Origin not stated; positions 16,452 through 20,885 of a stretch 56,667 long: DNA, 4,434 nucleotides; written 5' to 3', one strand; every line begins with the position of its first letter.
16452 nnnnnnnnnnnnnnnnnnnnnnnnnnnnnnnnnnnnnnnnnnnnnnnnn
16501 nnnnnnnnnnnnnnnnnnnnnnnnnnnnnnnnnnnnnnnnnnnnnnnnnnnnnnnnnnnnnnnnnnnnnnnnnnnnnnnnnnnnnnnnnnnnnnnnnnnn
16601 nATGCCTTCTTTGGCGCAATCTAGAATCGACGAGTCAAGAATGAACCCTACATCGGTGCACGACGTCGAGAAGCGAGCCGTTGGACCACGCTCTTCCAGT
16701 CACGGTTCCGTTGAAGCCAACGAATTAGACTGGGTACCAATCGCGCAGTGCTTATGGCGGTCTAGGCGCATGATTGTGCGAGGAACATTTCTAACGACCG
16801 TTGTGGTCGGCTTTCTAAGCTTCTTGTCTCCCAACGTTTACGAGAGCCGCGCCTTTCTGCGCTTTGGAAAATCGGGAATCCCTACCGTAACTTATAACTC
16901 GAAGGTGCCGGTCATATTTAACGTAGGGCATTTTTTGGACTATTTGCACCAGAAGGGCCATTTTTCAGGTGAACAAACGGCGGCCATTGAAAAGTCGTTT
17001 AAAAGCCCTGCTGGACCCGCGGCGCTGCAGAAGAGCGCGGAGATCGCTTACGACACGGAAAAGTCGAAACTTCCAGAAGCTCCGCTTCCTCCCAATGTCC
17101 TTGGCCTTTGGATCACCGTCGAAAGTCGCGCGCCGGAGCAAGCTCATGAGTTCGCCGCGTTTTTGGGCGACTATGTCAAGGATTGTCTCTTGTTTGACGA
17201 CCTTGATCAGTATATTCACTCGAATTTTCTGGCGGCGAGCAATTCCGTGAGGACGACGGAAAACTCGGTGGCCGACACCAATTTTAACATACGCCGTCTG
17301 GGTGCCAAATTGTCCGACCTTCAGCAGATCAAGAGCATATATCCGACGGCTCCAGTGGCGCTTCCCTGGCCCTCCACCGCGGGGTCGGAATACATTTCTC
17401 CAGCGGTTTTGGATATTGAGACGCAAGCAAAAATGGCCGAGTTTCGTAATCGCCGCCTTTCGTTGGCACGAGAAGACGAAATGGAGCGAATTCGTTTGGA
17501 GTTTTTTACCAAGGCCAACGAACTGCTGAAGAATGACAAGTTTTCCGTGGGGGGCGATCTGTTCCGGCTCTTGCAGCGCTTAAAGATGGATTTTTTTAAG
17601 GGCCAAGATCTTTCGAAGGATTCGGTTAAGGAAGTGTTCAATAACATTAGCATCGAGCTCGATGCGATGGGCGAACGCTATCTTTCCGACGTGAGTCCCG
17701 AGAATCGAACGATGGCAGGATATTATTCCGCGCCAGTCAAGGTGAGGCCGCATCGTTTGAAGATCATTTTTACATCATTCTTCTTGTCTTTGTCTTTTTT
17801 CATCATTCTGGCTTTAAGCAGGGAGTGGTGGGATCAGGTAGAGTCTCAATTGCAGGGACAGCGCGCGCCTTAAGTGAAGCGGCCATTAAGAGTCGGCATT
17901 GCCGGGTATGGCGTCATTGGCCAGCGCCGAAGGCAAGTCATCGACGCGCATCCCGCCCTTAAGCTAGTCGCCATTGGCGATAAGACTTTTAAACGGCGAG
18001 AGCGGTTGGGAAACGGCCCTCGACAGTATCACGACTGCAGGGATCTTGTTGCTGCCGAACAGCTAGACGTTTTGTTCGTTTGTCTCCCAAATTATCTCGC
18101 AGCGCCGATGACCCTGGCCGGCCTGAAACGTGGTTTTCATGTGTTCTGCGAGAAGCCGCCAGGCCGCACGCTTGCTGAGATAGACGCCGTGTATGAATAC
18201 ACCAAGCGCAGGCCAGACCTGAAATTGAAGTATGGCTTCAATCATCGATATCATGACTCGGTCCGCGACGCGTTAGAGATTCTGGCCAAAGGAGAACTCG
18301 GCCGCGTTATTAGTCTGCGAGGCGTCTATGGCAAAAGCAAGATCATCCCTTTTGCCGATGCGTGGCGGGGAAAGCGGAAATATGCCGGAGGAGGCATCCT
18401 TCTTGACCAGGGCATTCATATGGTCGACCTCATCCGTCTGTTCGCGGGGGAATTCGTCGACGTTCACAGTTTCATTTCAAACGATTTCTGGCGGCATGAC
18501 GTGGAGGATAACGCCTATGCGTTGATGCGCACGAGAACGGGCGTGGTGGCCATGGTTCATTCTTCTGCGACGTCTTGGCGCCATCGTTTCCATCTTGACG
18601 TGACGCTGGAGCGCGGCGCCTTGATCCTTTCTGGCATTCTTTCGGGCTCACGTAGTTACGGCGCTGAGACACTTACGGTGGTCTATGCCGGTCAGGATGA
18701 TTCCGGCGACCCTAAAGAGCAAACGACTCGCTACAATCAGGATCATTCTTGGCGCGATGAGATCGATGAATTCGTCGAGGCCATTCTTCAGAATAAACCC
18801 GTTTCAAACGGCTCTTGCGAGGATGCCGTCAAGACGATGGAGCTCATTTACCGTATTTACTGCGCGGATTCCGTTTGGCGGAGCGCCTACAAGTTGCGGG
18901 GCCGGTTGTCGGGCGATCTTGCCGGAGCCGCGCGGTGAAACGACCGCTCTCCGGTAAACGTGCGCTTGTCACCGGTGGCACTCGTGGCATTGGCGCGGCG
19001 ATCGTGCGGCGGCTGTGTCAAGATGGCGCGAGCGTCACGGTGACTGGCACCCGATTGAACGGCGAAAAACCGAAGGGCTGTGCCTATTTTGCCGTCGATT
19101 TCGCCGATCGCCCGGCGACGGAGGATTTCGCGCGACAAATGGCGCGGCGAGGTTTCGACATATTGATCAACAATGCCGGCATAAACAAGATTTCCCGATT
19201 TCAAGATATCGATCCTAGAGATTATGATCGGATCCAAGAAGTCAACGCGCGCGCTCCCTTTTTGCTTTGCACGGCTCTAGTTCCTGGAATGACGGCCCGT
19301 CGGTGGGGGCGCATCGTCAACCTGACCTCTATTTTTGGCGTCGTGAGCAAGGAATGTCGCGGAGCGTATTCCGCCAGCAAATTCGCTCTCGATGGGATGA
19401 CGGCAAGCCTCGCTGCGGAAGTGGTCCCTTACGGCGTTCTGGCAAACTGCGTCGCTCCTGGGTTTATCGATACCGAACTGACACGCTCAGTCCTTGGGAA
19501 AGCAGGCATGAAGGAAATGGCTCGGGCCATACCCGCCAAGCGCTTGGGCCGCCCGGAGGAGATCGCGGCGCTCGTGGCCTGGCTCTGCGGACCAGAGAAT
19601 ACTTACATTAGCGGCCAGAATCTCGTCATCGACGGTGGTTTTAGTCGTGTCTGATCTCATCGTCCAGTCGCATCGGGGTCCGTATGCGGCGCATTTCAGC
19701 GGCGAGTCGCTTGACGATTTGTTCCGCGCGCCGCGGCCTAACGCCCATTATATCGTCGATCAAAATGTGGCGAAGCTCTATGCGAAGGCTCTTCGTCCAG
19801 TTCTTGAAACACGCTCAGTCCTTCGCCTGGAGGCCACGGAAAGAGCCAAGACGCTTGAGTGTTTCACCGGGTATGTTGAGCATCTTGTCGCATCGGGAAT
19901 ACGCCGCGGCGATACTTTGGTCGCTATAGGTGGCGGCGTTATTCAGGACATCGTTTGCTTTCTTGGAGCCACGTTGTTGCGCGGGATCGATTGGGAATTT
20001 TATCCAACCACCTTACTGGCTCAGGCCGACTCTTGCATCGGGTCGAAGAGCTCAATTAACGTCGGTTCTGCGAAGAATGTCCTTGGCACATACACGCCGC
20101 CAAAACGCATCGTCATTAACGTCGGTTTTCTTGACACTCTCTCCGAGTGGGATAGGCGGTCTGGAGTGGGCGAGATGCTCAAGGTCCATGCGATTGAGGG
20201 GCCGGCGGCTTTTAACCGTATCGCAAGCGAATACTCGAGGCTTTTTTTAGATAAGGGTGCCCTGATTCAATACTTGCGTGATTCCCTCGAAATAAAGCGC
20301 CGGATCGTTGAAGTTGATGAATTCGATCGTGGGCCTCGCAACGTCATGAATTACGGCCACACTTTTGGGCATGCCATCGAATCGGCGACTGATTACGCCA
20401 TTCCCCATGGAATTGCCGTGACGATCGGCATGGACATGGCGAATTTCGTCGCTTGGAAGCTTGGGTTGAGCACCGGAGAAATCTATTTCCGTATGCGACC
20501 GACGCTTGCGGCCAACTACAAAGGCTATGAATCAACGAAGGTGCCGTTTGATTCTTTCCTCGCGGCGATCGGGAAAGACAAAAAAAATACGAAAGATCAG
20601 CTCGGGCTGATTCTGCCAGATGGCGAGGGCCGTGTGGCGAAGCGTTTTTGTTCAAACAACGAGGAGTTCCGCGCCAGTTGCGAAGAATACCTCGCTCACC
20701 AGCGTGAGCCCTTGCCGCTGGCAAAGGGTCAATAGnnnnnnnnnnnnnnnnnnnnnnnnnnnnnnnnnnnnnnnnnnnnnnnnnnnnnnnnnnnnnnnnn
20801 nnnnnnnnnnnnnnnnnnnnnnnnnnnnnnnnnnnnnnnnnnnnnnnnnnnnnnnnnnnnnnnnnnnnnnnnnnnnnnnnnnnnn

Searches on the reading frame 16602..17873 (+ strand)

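Call 38: search_protein_families(library=pfam, proteins=[window:16602-17873:+], max_evalue=0.0001)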
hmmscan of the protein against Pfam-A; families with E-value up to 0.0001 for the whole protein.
window:16602-17873:+ (423 aa): 0 families

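Call 46: search_protein_families(library=ncbifam, proteins=[window:16602-17873:+], max_evalue=0.1)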
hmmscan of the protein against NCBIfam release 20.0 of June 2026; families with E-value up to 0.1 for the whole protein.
window:16602-17873:+ (423 aa): 3 families
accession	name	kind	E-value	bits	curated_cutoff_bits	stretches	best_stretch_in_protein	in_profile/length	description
NF007350.0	PRK09841.1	equivalog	0.0023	16.1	1248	1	32-86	8-62/726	tyrosine-protein kinase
NF007699.1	PRK10381.1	equivalog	0.021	13.8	300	1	34-86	19-71/368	LPS O-antigen length regulator Wzz(fepE)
NF047325.1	lmo0673_fam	equivalog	0.068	13.6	80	0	314-354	6-46/69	lmo0673 family protein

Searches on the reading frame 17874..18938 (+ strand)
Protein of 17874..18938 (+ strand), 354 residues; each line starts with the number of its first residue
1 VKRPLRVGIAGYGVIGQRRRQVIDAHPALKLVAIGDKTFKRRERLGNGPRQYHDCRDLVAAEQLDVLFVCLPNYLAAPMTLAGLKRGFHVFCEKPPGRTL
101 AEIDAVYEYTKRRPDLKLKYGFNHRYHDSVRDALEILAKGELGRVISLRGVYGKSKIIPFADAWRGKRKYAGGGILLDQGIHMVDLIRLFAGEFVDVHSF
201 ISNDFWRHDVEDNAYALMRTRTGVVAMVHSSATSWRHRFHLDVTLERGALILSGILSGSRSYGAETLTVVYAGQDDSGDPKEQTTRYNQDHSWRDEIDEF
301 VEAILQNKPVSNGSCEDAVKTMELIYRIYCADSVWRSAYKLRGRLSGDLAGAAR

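Call 38: search_protein_families(library=pfam, proteins=[window:17874-18938:+], max_evalue=0.0001)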
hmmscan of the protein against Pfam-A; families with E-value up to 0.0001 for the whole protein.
window:17874-18938:+ (354 aa): 3 families
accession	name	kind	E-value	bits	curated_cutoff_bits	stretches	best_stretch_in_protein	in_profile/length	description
PF22725.1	GFO_IDH_MocA_C3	-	3.5e-24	85.6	27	1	131-250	2-123/124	GFO/IDH/MocA C-terminal domain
PF01408.29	GFO_IDH_MocA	-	2e-18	67.7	24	1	5-113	1-112/120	Oxidoreductase family, NAD-binding Rossmann fold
PF02894.22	GFO_IDH_MocA_C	-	4.4e-15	56.5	22.9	1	137-331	4-209/218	Oxidoreductase family, C-terminal alpha/beta domain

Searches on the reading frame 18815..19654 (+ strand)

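Call 38: search_protein_families(library=pfam, proteins=[window:18815-19654:+], max_evalue=0.0001)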
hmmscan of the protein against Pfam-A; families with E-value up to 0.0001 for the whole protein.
window:18815-19654:+ (279 aa): 4 families
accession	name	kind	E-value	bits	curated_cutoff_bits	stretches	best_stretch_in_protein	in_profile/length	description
PF13561.12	adh_short_C2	-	2.5e-48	165.2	27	1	57-277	6-236/236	Enoyl-(Acyl carrier protein) reductase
PF00106.31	adh_short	-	1.1e-43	149.5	26.6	1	48-226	1-190/195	short chain dehydrogenase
PF08659.16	KR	-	1.8e-06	28.4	22.6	1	51-202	4-166/180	KR domain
PF01370.27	Epimerase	-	5.3e-06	26.5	20.9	1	50-203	1-160/240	NAD dependent epimerase/dehydratase family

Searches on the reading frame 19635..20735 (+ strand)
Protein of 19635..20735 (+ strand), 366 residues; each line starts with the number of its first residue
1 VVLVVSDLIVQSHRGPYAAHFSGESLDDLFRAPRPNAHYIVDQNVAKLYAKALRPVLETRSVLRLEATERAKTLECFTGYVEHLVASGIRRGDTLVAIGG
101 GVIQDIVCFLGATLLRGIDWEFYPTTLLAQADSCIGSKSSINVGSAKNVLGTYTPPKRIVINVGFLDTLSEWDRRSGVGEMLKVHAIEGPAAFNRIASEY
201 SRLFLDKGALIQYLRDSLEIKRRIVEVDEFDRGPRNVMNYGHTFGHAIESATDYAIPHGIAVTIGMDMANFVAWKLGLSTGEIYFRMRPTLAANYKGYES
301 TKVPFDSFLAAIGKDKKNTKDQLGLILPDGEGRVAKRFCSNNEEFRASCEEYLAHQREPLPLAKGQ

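Call 38: search_protein_families(library=pfam, proteins=[window:19635-20735:+], max_evalue=0.0001)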
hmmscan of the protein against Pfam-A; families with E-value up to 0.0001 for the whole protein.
window:19635-20735:+ (366 aa): 2 families
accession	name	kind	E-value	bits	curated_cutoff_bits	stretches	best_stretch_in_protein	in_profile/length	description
PF24621.2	DHQS_C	-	4.3e-31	108.2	27.6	1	177-318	1-144/144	3-dehydroquinate synthase C-terminal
PF01761.26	DHQ_synthase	-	2.4e-30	105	24.2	1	64-171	3-110/115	3-dehydroquinate synthase N-terminal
